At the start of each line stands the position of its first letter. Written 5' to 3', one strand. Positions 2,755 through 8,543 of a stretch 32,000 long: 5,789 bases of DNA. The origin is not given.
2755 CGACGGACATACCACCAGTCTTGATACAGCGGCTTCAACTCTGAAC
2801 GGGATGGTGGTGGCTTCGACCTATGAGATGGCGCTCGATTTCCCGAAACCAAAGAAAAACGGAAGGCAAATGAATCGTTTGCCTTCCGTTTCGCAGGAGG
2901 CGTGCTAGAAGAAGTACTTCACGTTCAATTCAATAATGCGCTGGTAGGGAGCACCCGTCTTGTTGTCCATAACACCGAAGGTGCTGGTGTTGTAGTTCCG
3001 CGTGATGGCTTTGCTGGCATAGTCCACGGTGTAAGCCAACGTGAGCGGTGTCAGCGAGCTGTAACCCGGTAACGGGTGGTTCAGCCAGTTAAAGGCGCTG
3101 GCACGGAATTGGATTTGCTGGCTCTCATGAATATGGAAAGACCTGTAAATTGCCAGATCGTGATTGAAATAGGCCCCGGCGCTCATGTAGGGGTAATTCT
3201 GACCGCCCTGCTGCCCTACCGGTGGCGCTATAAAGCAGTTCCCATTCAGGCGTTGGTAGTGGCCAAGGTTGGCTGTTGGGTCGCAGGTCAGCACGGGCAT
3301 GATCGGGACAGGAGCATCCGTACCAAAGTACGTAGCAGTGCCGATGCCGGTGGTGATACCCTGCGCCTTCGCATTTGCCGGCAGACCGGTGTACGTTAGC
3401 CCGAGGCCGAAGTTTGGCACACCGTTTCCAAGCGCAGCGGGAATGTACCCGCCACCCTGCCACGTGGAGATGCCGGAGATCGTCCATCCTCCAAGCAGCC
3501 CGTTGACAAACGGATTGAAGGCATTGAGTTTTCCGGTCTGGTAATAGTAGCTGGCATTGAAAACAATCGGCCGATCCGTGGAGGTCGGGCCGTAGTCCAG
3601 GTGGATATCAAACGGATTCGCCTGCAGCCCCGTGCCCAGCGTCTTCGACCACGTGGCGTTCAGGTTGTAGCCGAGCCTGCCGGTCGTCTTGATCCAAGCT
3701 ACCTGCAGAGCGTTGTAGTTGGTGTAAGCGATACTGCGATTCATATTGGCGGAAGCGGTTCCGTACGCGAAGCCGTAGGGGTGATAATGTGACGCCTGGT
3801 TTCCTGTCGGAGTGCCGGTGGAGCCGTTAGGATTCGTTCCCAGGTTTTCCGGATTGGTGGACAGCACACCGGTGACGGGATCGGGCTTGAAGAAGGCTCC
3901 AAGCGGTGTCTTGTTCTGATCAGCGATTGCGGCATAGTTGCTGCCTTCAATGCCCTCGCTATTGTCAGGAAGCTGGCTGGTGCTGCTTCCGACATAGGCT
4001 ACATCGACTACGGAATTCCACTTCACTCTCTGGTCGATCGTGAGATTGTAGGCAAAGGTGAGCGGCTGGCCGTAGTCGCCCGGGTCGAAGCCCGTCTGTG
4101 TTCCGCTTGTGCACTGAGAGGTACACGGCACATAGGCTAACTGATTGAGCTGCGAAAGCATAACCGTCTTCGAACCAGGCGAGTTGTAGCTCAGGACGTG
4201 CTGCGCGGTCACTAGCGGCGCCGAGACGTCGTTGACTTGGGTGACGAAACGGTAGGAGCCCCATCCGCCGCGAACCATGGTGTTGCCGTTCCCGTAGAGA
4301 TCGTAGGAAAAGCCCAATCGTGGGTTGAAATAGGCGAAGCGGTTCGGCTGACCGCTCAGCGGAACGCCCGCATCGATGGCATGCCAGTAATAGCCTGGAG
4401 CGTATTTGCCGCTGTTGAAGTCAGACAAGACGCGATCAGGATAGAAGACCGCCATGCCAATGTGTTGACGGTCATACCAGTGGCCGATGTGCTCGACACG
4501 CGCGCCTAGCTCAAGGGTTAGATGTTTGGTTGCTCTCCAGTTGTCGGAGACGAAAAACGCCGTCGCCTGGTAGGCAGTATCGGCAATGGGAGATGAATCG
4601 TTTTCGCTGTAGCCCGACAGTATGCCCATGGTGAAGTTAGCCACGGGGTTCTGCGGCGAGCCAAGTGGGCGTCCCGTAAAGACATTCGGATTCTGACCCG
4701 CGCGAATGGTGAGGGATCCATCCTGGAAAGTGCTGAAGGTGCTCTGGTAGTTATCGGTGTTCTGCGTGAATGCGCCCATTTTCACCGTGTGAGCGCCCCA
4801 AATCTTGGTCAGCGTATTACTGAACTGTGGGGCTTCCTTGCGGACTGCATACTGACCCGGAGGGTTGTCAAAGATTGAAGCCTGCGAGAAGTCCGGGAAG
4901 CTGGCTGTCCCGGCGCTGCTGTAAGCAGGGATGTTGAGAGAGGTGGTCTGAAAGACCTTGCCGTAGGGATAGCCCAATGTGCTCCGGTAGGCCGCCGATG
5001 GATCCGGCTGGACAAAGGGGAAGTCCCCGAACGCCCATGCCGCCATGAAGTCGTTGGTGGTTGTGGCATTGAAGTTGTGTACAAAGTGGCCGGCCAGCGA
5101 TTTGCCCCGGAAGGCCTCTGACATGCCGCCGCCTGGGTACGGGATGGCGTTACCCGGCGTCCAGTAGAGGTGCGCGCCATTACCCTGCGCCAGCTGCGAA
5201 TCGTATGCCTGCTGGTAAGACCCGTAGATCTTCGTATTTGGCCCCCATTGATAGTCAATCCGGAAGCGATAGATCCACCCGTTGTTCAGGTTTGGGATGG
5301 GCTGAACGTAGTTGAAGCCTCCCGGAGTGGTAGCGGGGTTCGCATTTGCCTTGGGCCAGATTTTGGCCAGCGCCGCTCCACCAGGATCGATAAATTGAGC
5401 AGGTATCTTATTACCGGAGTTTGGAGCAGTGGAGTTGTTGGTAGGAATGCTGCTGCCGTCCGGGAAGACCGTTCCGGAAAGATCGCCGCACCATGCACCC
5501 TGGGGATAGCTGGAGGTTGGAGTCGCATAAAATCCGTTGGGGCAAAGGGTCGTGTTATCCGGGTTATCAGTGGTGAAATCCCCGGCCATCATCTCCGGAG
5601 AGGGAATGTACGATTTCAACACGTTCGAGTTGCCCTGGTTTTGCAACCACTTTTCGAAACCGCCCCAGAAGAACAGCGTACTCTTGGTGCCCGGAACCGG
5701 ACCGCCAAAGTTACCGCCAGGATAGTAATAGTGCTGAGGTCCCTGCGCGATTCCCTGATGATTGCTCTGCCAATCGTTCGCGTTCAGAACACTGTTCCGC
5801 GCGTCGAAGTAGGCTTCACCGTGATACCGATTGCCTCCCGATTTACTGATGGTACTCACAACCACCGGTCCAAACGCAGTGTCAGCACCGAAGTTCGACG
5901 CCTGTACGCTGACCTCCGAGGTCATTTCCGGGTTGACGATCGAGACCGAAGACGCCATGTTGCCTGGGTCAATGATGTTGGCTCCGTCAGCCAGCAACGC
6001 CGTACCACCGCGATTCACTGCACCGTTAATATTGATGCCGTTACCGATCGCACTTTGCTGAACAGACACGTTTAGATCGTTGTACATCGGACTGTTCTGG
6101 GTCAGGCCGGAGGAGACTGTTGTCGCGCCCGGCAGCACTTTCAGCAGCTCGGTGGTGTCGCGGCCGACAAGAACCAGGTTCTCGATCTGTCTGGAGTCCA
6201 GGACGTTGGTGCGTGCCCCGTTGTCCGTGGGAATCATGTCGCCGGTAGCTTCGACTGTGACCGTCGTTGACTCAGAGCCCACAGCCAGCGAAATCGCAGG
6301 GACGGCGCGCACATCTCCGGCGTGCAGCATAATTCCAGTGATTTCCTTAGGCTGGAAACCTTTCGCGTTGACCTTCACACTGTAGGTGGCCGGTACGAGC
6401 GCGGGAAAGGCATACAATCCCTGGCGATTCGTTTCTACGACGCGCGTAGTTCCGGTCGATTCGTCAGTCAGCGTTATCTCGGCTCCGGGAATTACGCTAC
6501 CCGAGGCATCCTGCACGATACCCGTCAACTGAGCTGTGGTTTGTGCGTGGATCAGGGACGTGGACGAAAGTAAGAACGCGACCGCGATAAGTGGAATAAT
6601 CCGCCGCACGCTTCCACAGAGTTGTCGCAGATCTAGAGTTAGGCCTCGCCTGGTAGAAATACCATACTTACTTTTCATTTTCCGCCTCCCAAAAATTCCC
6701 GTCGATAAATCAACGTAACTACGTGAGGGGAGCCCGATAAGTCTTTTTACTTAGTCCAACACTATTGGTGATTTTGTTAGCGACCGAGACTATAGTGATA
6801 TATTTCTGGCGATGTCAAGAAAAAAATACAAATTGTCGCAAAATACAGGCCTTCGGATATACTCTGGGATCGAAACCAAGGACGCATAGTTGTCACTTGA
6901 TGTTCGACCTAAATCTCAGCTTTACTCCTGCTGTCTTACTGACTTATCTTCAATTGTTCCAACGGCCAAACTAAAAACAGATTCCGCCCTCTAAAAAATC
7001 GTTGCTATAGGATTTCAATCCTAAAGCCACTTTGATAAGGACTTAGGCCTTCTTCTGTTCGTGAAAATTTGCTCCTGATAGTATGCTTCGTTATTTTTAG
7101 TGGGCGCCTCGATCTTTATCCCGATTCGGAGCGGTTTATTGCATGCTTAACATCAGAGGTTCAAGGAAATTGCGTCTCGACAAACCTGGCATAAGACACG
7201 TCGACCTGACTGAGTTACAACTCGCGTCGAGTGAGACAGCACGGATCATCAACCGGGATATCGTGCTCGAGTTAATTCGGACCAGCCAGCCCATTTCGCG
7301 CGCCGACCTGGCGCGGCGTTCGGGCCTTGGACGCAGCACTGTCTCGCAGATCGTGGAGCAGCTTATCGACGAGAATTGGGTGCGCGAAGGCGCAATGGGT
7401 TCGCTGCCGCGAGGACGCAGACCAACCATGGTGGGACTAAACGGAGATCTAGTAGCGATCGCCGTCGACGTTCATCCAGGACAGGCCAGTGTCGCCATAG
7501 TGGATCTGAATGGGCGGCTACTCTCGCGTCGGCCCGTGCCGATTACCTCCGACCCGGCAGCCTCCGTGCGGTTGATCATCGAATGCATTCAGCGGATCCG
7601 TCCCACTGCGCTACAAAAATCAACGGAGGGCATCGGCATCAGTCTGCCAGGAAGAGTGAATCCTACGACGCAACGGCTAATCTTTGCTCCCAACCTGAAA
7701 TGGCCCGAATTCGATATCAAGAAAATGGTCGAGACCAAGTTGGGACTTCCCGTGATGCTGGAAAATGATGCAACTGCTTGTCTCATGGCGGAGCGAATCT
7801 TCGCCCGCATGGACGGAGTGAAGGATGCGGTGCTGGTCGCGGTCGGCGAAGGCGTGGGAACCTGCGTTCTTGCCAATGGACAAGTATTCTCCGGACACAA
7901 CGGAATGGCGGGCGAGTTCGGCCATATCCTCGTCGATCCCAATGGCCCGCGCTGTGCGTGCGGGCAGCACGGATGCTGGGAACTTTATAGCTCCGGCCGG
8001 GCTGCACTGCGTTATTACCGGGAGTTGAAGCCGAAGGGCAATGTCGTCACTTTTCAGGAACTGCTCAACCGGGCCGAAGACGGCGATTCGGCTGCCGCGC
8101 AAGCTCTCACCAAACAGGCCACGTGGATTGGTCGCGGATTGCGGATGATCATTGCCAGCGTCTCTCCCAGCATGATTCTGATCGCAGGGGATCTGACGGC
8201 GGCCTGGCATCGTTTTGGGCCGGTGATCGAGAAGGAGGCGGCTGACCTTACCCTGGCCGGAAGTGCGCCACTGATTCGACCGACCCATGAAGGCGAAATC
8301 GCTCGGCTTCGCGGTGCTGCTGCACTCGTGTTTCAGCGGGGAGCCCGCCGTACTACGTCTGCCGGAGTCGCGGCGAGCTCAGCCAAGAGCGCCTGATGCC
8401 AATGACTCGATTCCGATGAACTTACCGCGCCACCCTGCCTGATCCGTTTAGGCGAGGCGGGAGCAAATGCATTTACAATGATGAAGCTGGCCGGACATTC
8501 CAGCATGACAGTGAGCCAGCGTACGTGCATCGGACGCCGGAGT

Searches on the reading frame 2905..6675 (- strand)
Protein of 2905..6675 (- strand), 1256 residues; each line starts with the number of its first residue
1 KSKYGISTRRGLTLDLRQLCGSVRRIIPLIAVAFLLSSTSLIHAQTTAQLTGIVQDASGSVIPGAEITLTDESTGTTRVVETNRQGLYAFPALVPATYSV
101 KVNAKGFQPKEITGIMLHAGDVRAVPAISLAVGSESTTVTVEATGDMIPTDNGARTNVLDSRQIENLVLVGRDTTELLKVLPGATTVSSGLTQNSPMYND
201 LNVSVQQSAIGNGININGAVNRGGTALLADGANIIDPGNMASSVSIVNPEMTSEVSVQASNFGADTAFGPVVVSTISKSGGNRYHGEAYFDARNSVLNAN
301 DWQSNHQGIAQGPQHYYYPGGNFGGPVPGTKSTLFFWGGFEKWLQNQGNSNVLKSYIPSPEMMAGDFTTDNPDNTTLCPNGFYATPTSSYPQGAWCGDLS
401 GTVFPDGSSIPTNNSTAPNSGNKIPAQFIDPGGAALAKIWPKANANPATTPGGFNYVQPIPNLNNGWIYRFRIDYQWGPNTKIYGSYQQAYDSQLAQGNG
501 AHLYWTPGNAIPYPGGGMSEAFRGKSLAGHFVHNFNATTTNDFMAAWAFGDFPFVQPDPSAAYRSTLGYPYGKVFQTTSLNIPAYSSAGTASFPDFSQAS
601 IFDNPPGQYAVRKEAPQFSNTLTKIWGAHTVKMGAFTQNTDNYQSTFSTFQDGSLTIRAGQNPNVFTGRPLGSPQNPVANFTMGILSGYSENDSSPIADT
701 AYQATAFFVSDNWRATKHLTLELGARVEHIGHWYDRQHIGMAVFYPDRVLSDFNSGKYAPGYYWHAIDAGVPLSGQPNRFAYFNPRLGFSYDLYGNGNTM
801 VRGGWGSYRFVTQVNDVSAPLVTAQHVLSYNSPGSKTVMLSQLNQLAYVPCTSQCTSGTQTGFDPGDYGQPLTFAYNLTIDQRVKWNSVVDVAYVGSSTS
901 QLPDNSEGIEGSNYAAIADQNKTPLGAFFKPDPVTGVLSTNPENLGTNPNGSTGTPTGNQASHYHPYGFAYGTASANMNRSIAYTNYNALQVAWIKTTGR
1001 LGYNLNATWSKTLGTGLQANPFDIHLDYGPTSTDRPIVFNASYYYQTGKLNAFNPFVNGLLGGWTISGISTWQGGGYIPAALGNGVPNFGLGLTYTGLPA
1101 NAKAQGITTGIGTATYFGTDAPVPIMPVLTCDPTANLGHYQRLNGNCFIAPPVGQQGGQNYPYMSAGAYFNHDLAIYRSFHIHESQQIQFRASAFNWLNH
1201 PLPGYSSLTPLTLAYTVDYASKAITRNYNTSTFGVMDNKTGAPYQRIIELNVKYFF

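Call 55: search_protein_families(library=pfam, proteins=[window:2905-6675:-], max_evalue=0.00001)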
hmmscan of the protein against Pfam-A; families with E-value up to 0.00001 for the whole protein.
window:2905-6675:- (1256 aa): 3 families
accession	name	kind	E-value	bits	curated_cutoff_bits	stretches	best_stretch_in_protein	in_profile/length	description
PF25183.1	OMP_b-brl_4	-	6.9e-107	359.3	30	1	276-1238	1-829/838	Outer membrane beta barrel domain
PF13620.12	CarboxypepD_reg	-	4.6e-20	72.2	32.3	1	49-125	1-77/82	Carboxypeptidase regulatory-like domain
PF17210.9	SdrD_B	-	2.8e-06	27.9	29.7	1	54-104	16-66/112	SdrD B-like domain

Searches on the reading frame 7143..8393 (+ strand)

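Call 55: search_protein_families(library=pfam, proteins=[window:7143-8393:+], max_evalue=0.00001)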
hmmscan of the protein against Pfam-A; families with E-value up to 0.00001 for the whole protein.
window:7143-8393:+ (417 aa): 3 families
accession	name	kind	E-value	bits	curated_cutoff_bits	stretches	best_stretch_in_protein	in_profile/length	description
PF00480.26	ROK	-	7e-61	206.7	22.9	1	106-398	2-293/294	ROK family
PF13412.12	HTH_24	-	3.9e-06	26.8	21.9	1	36-81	4-48/48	Winged helix-turn-helix DNA-binding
PF01047.28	MarR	-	7e-06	26.3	24.6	0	41-81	8-48/59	MarR family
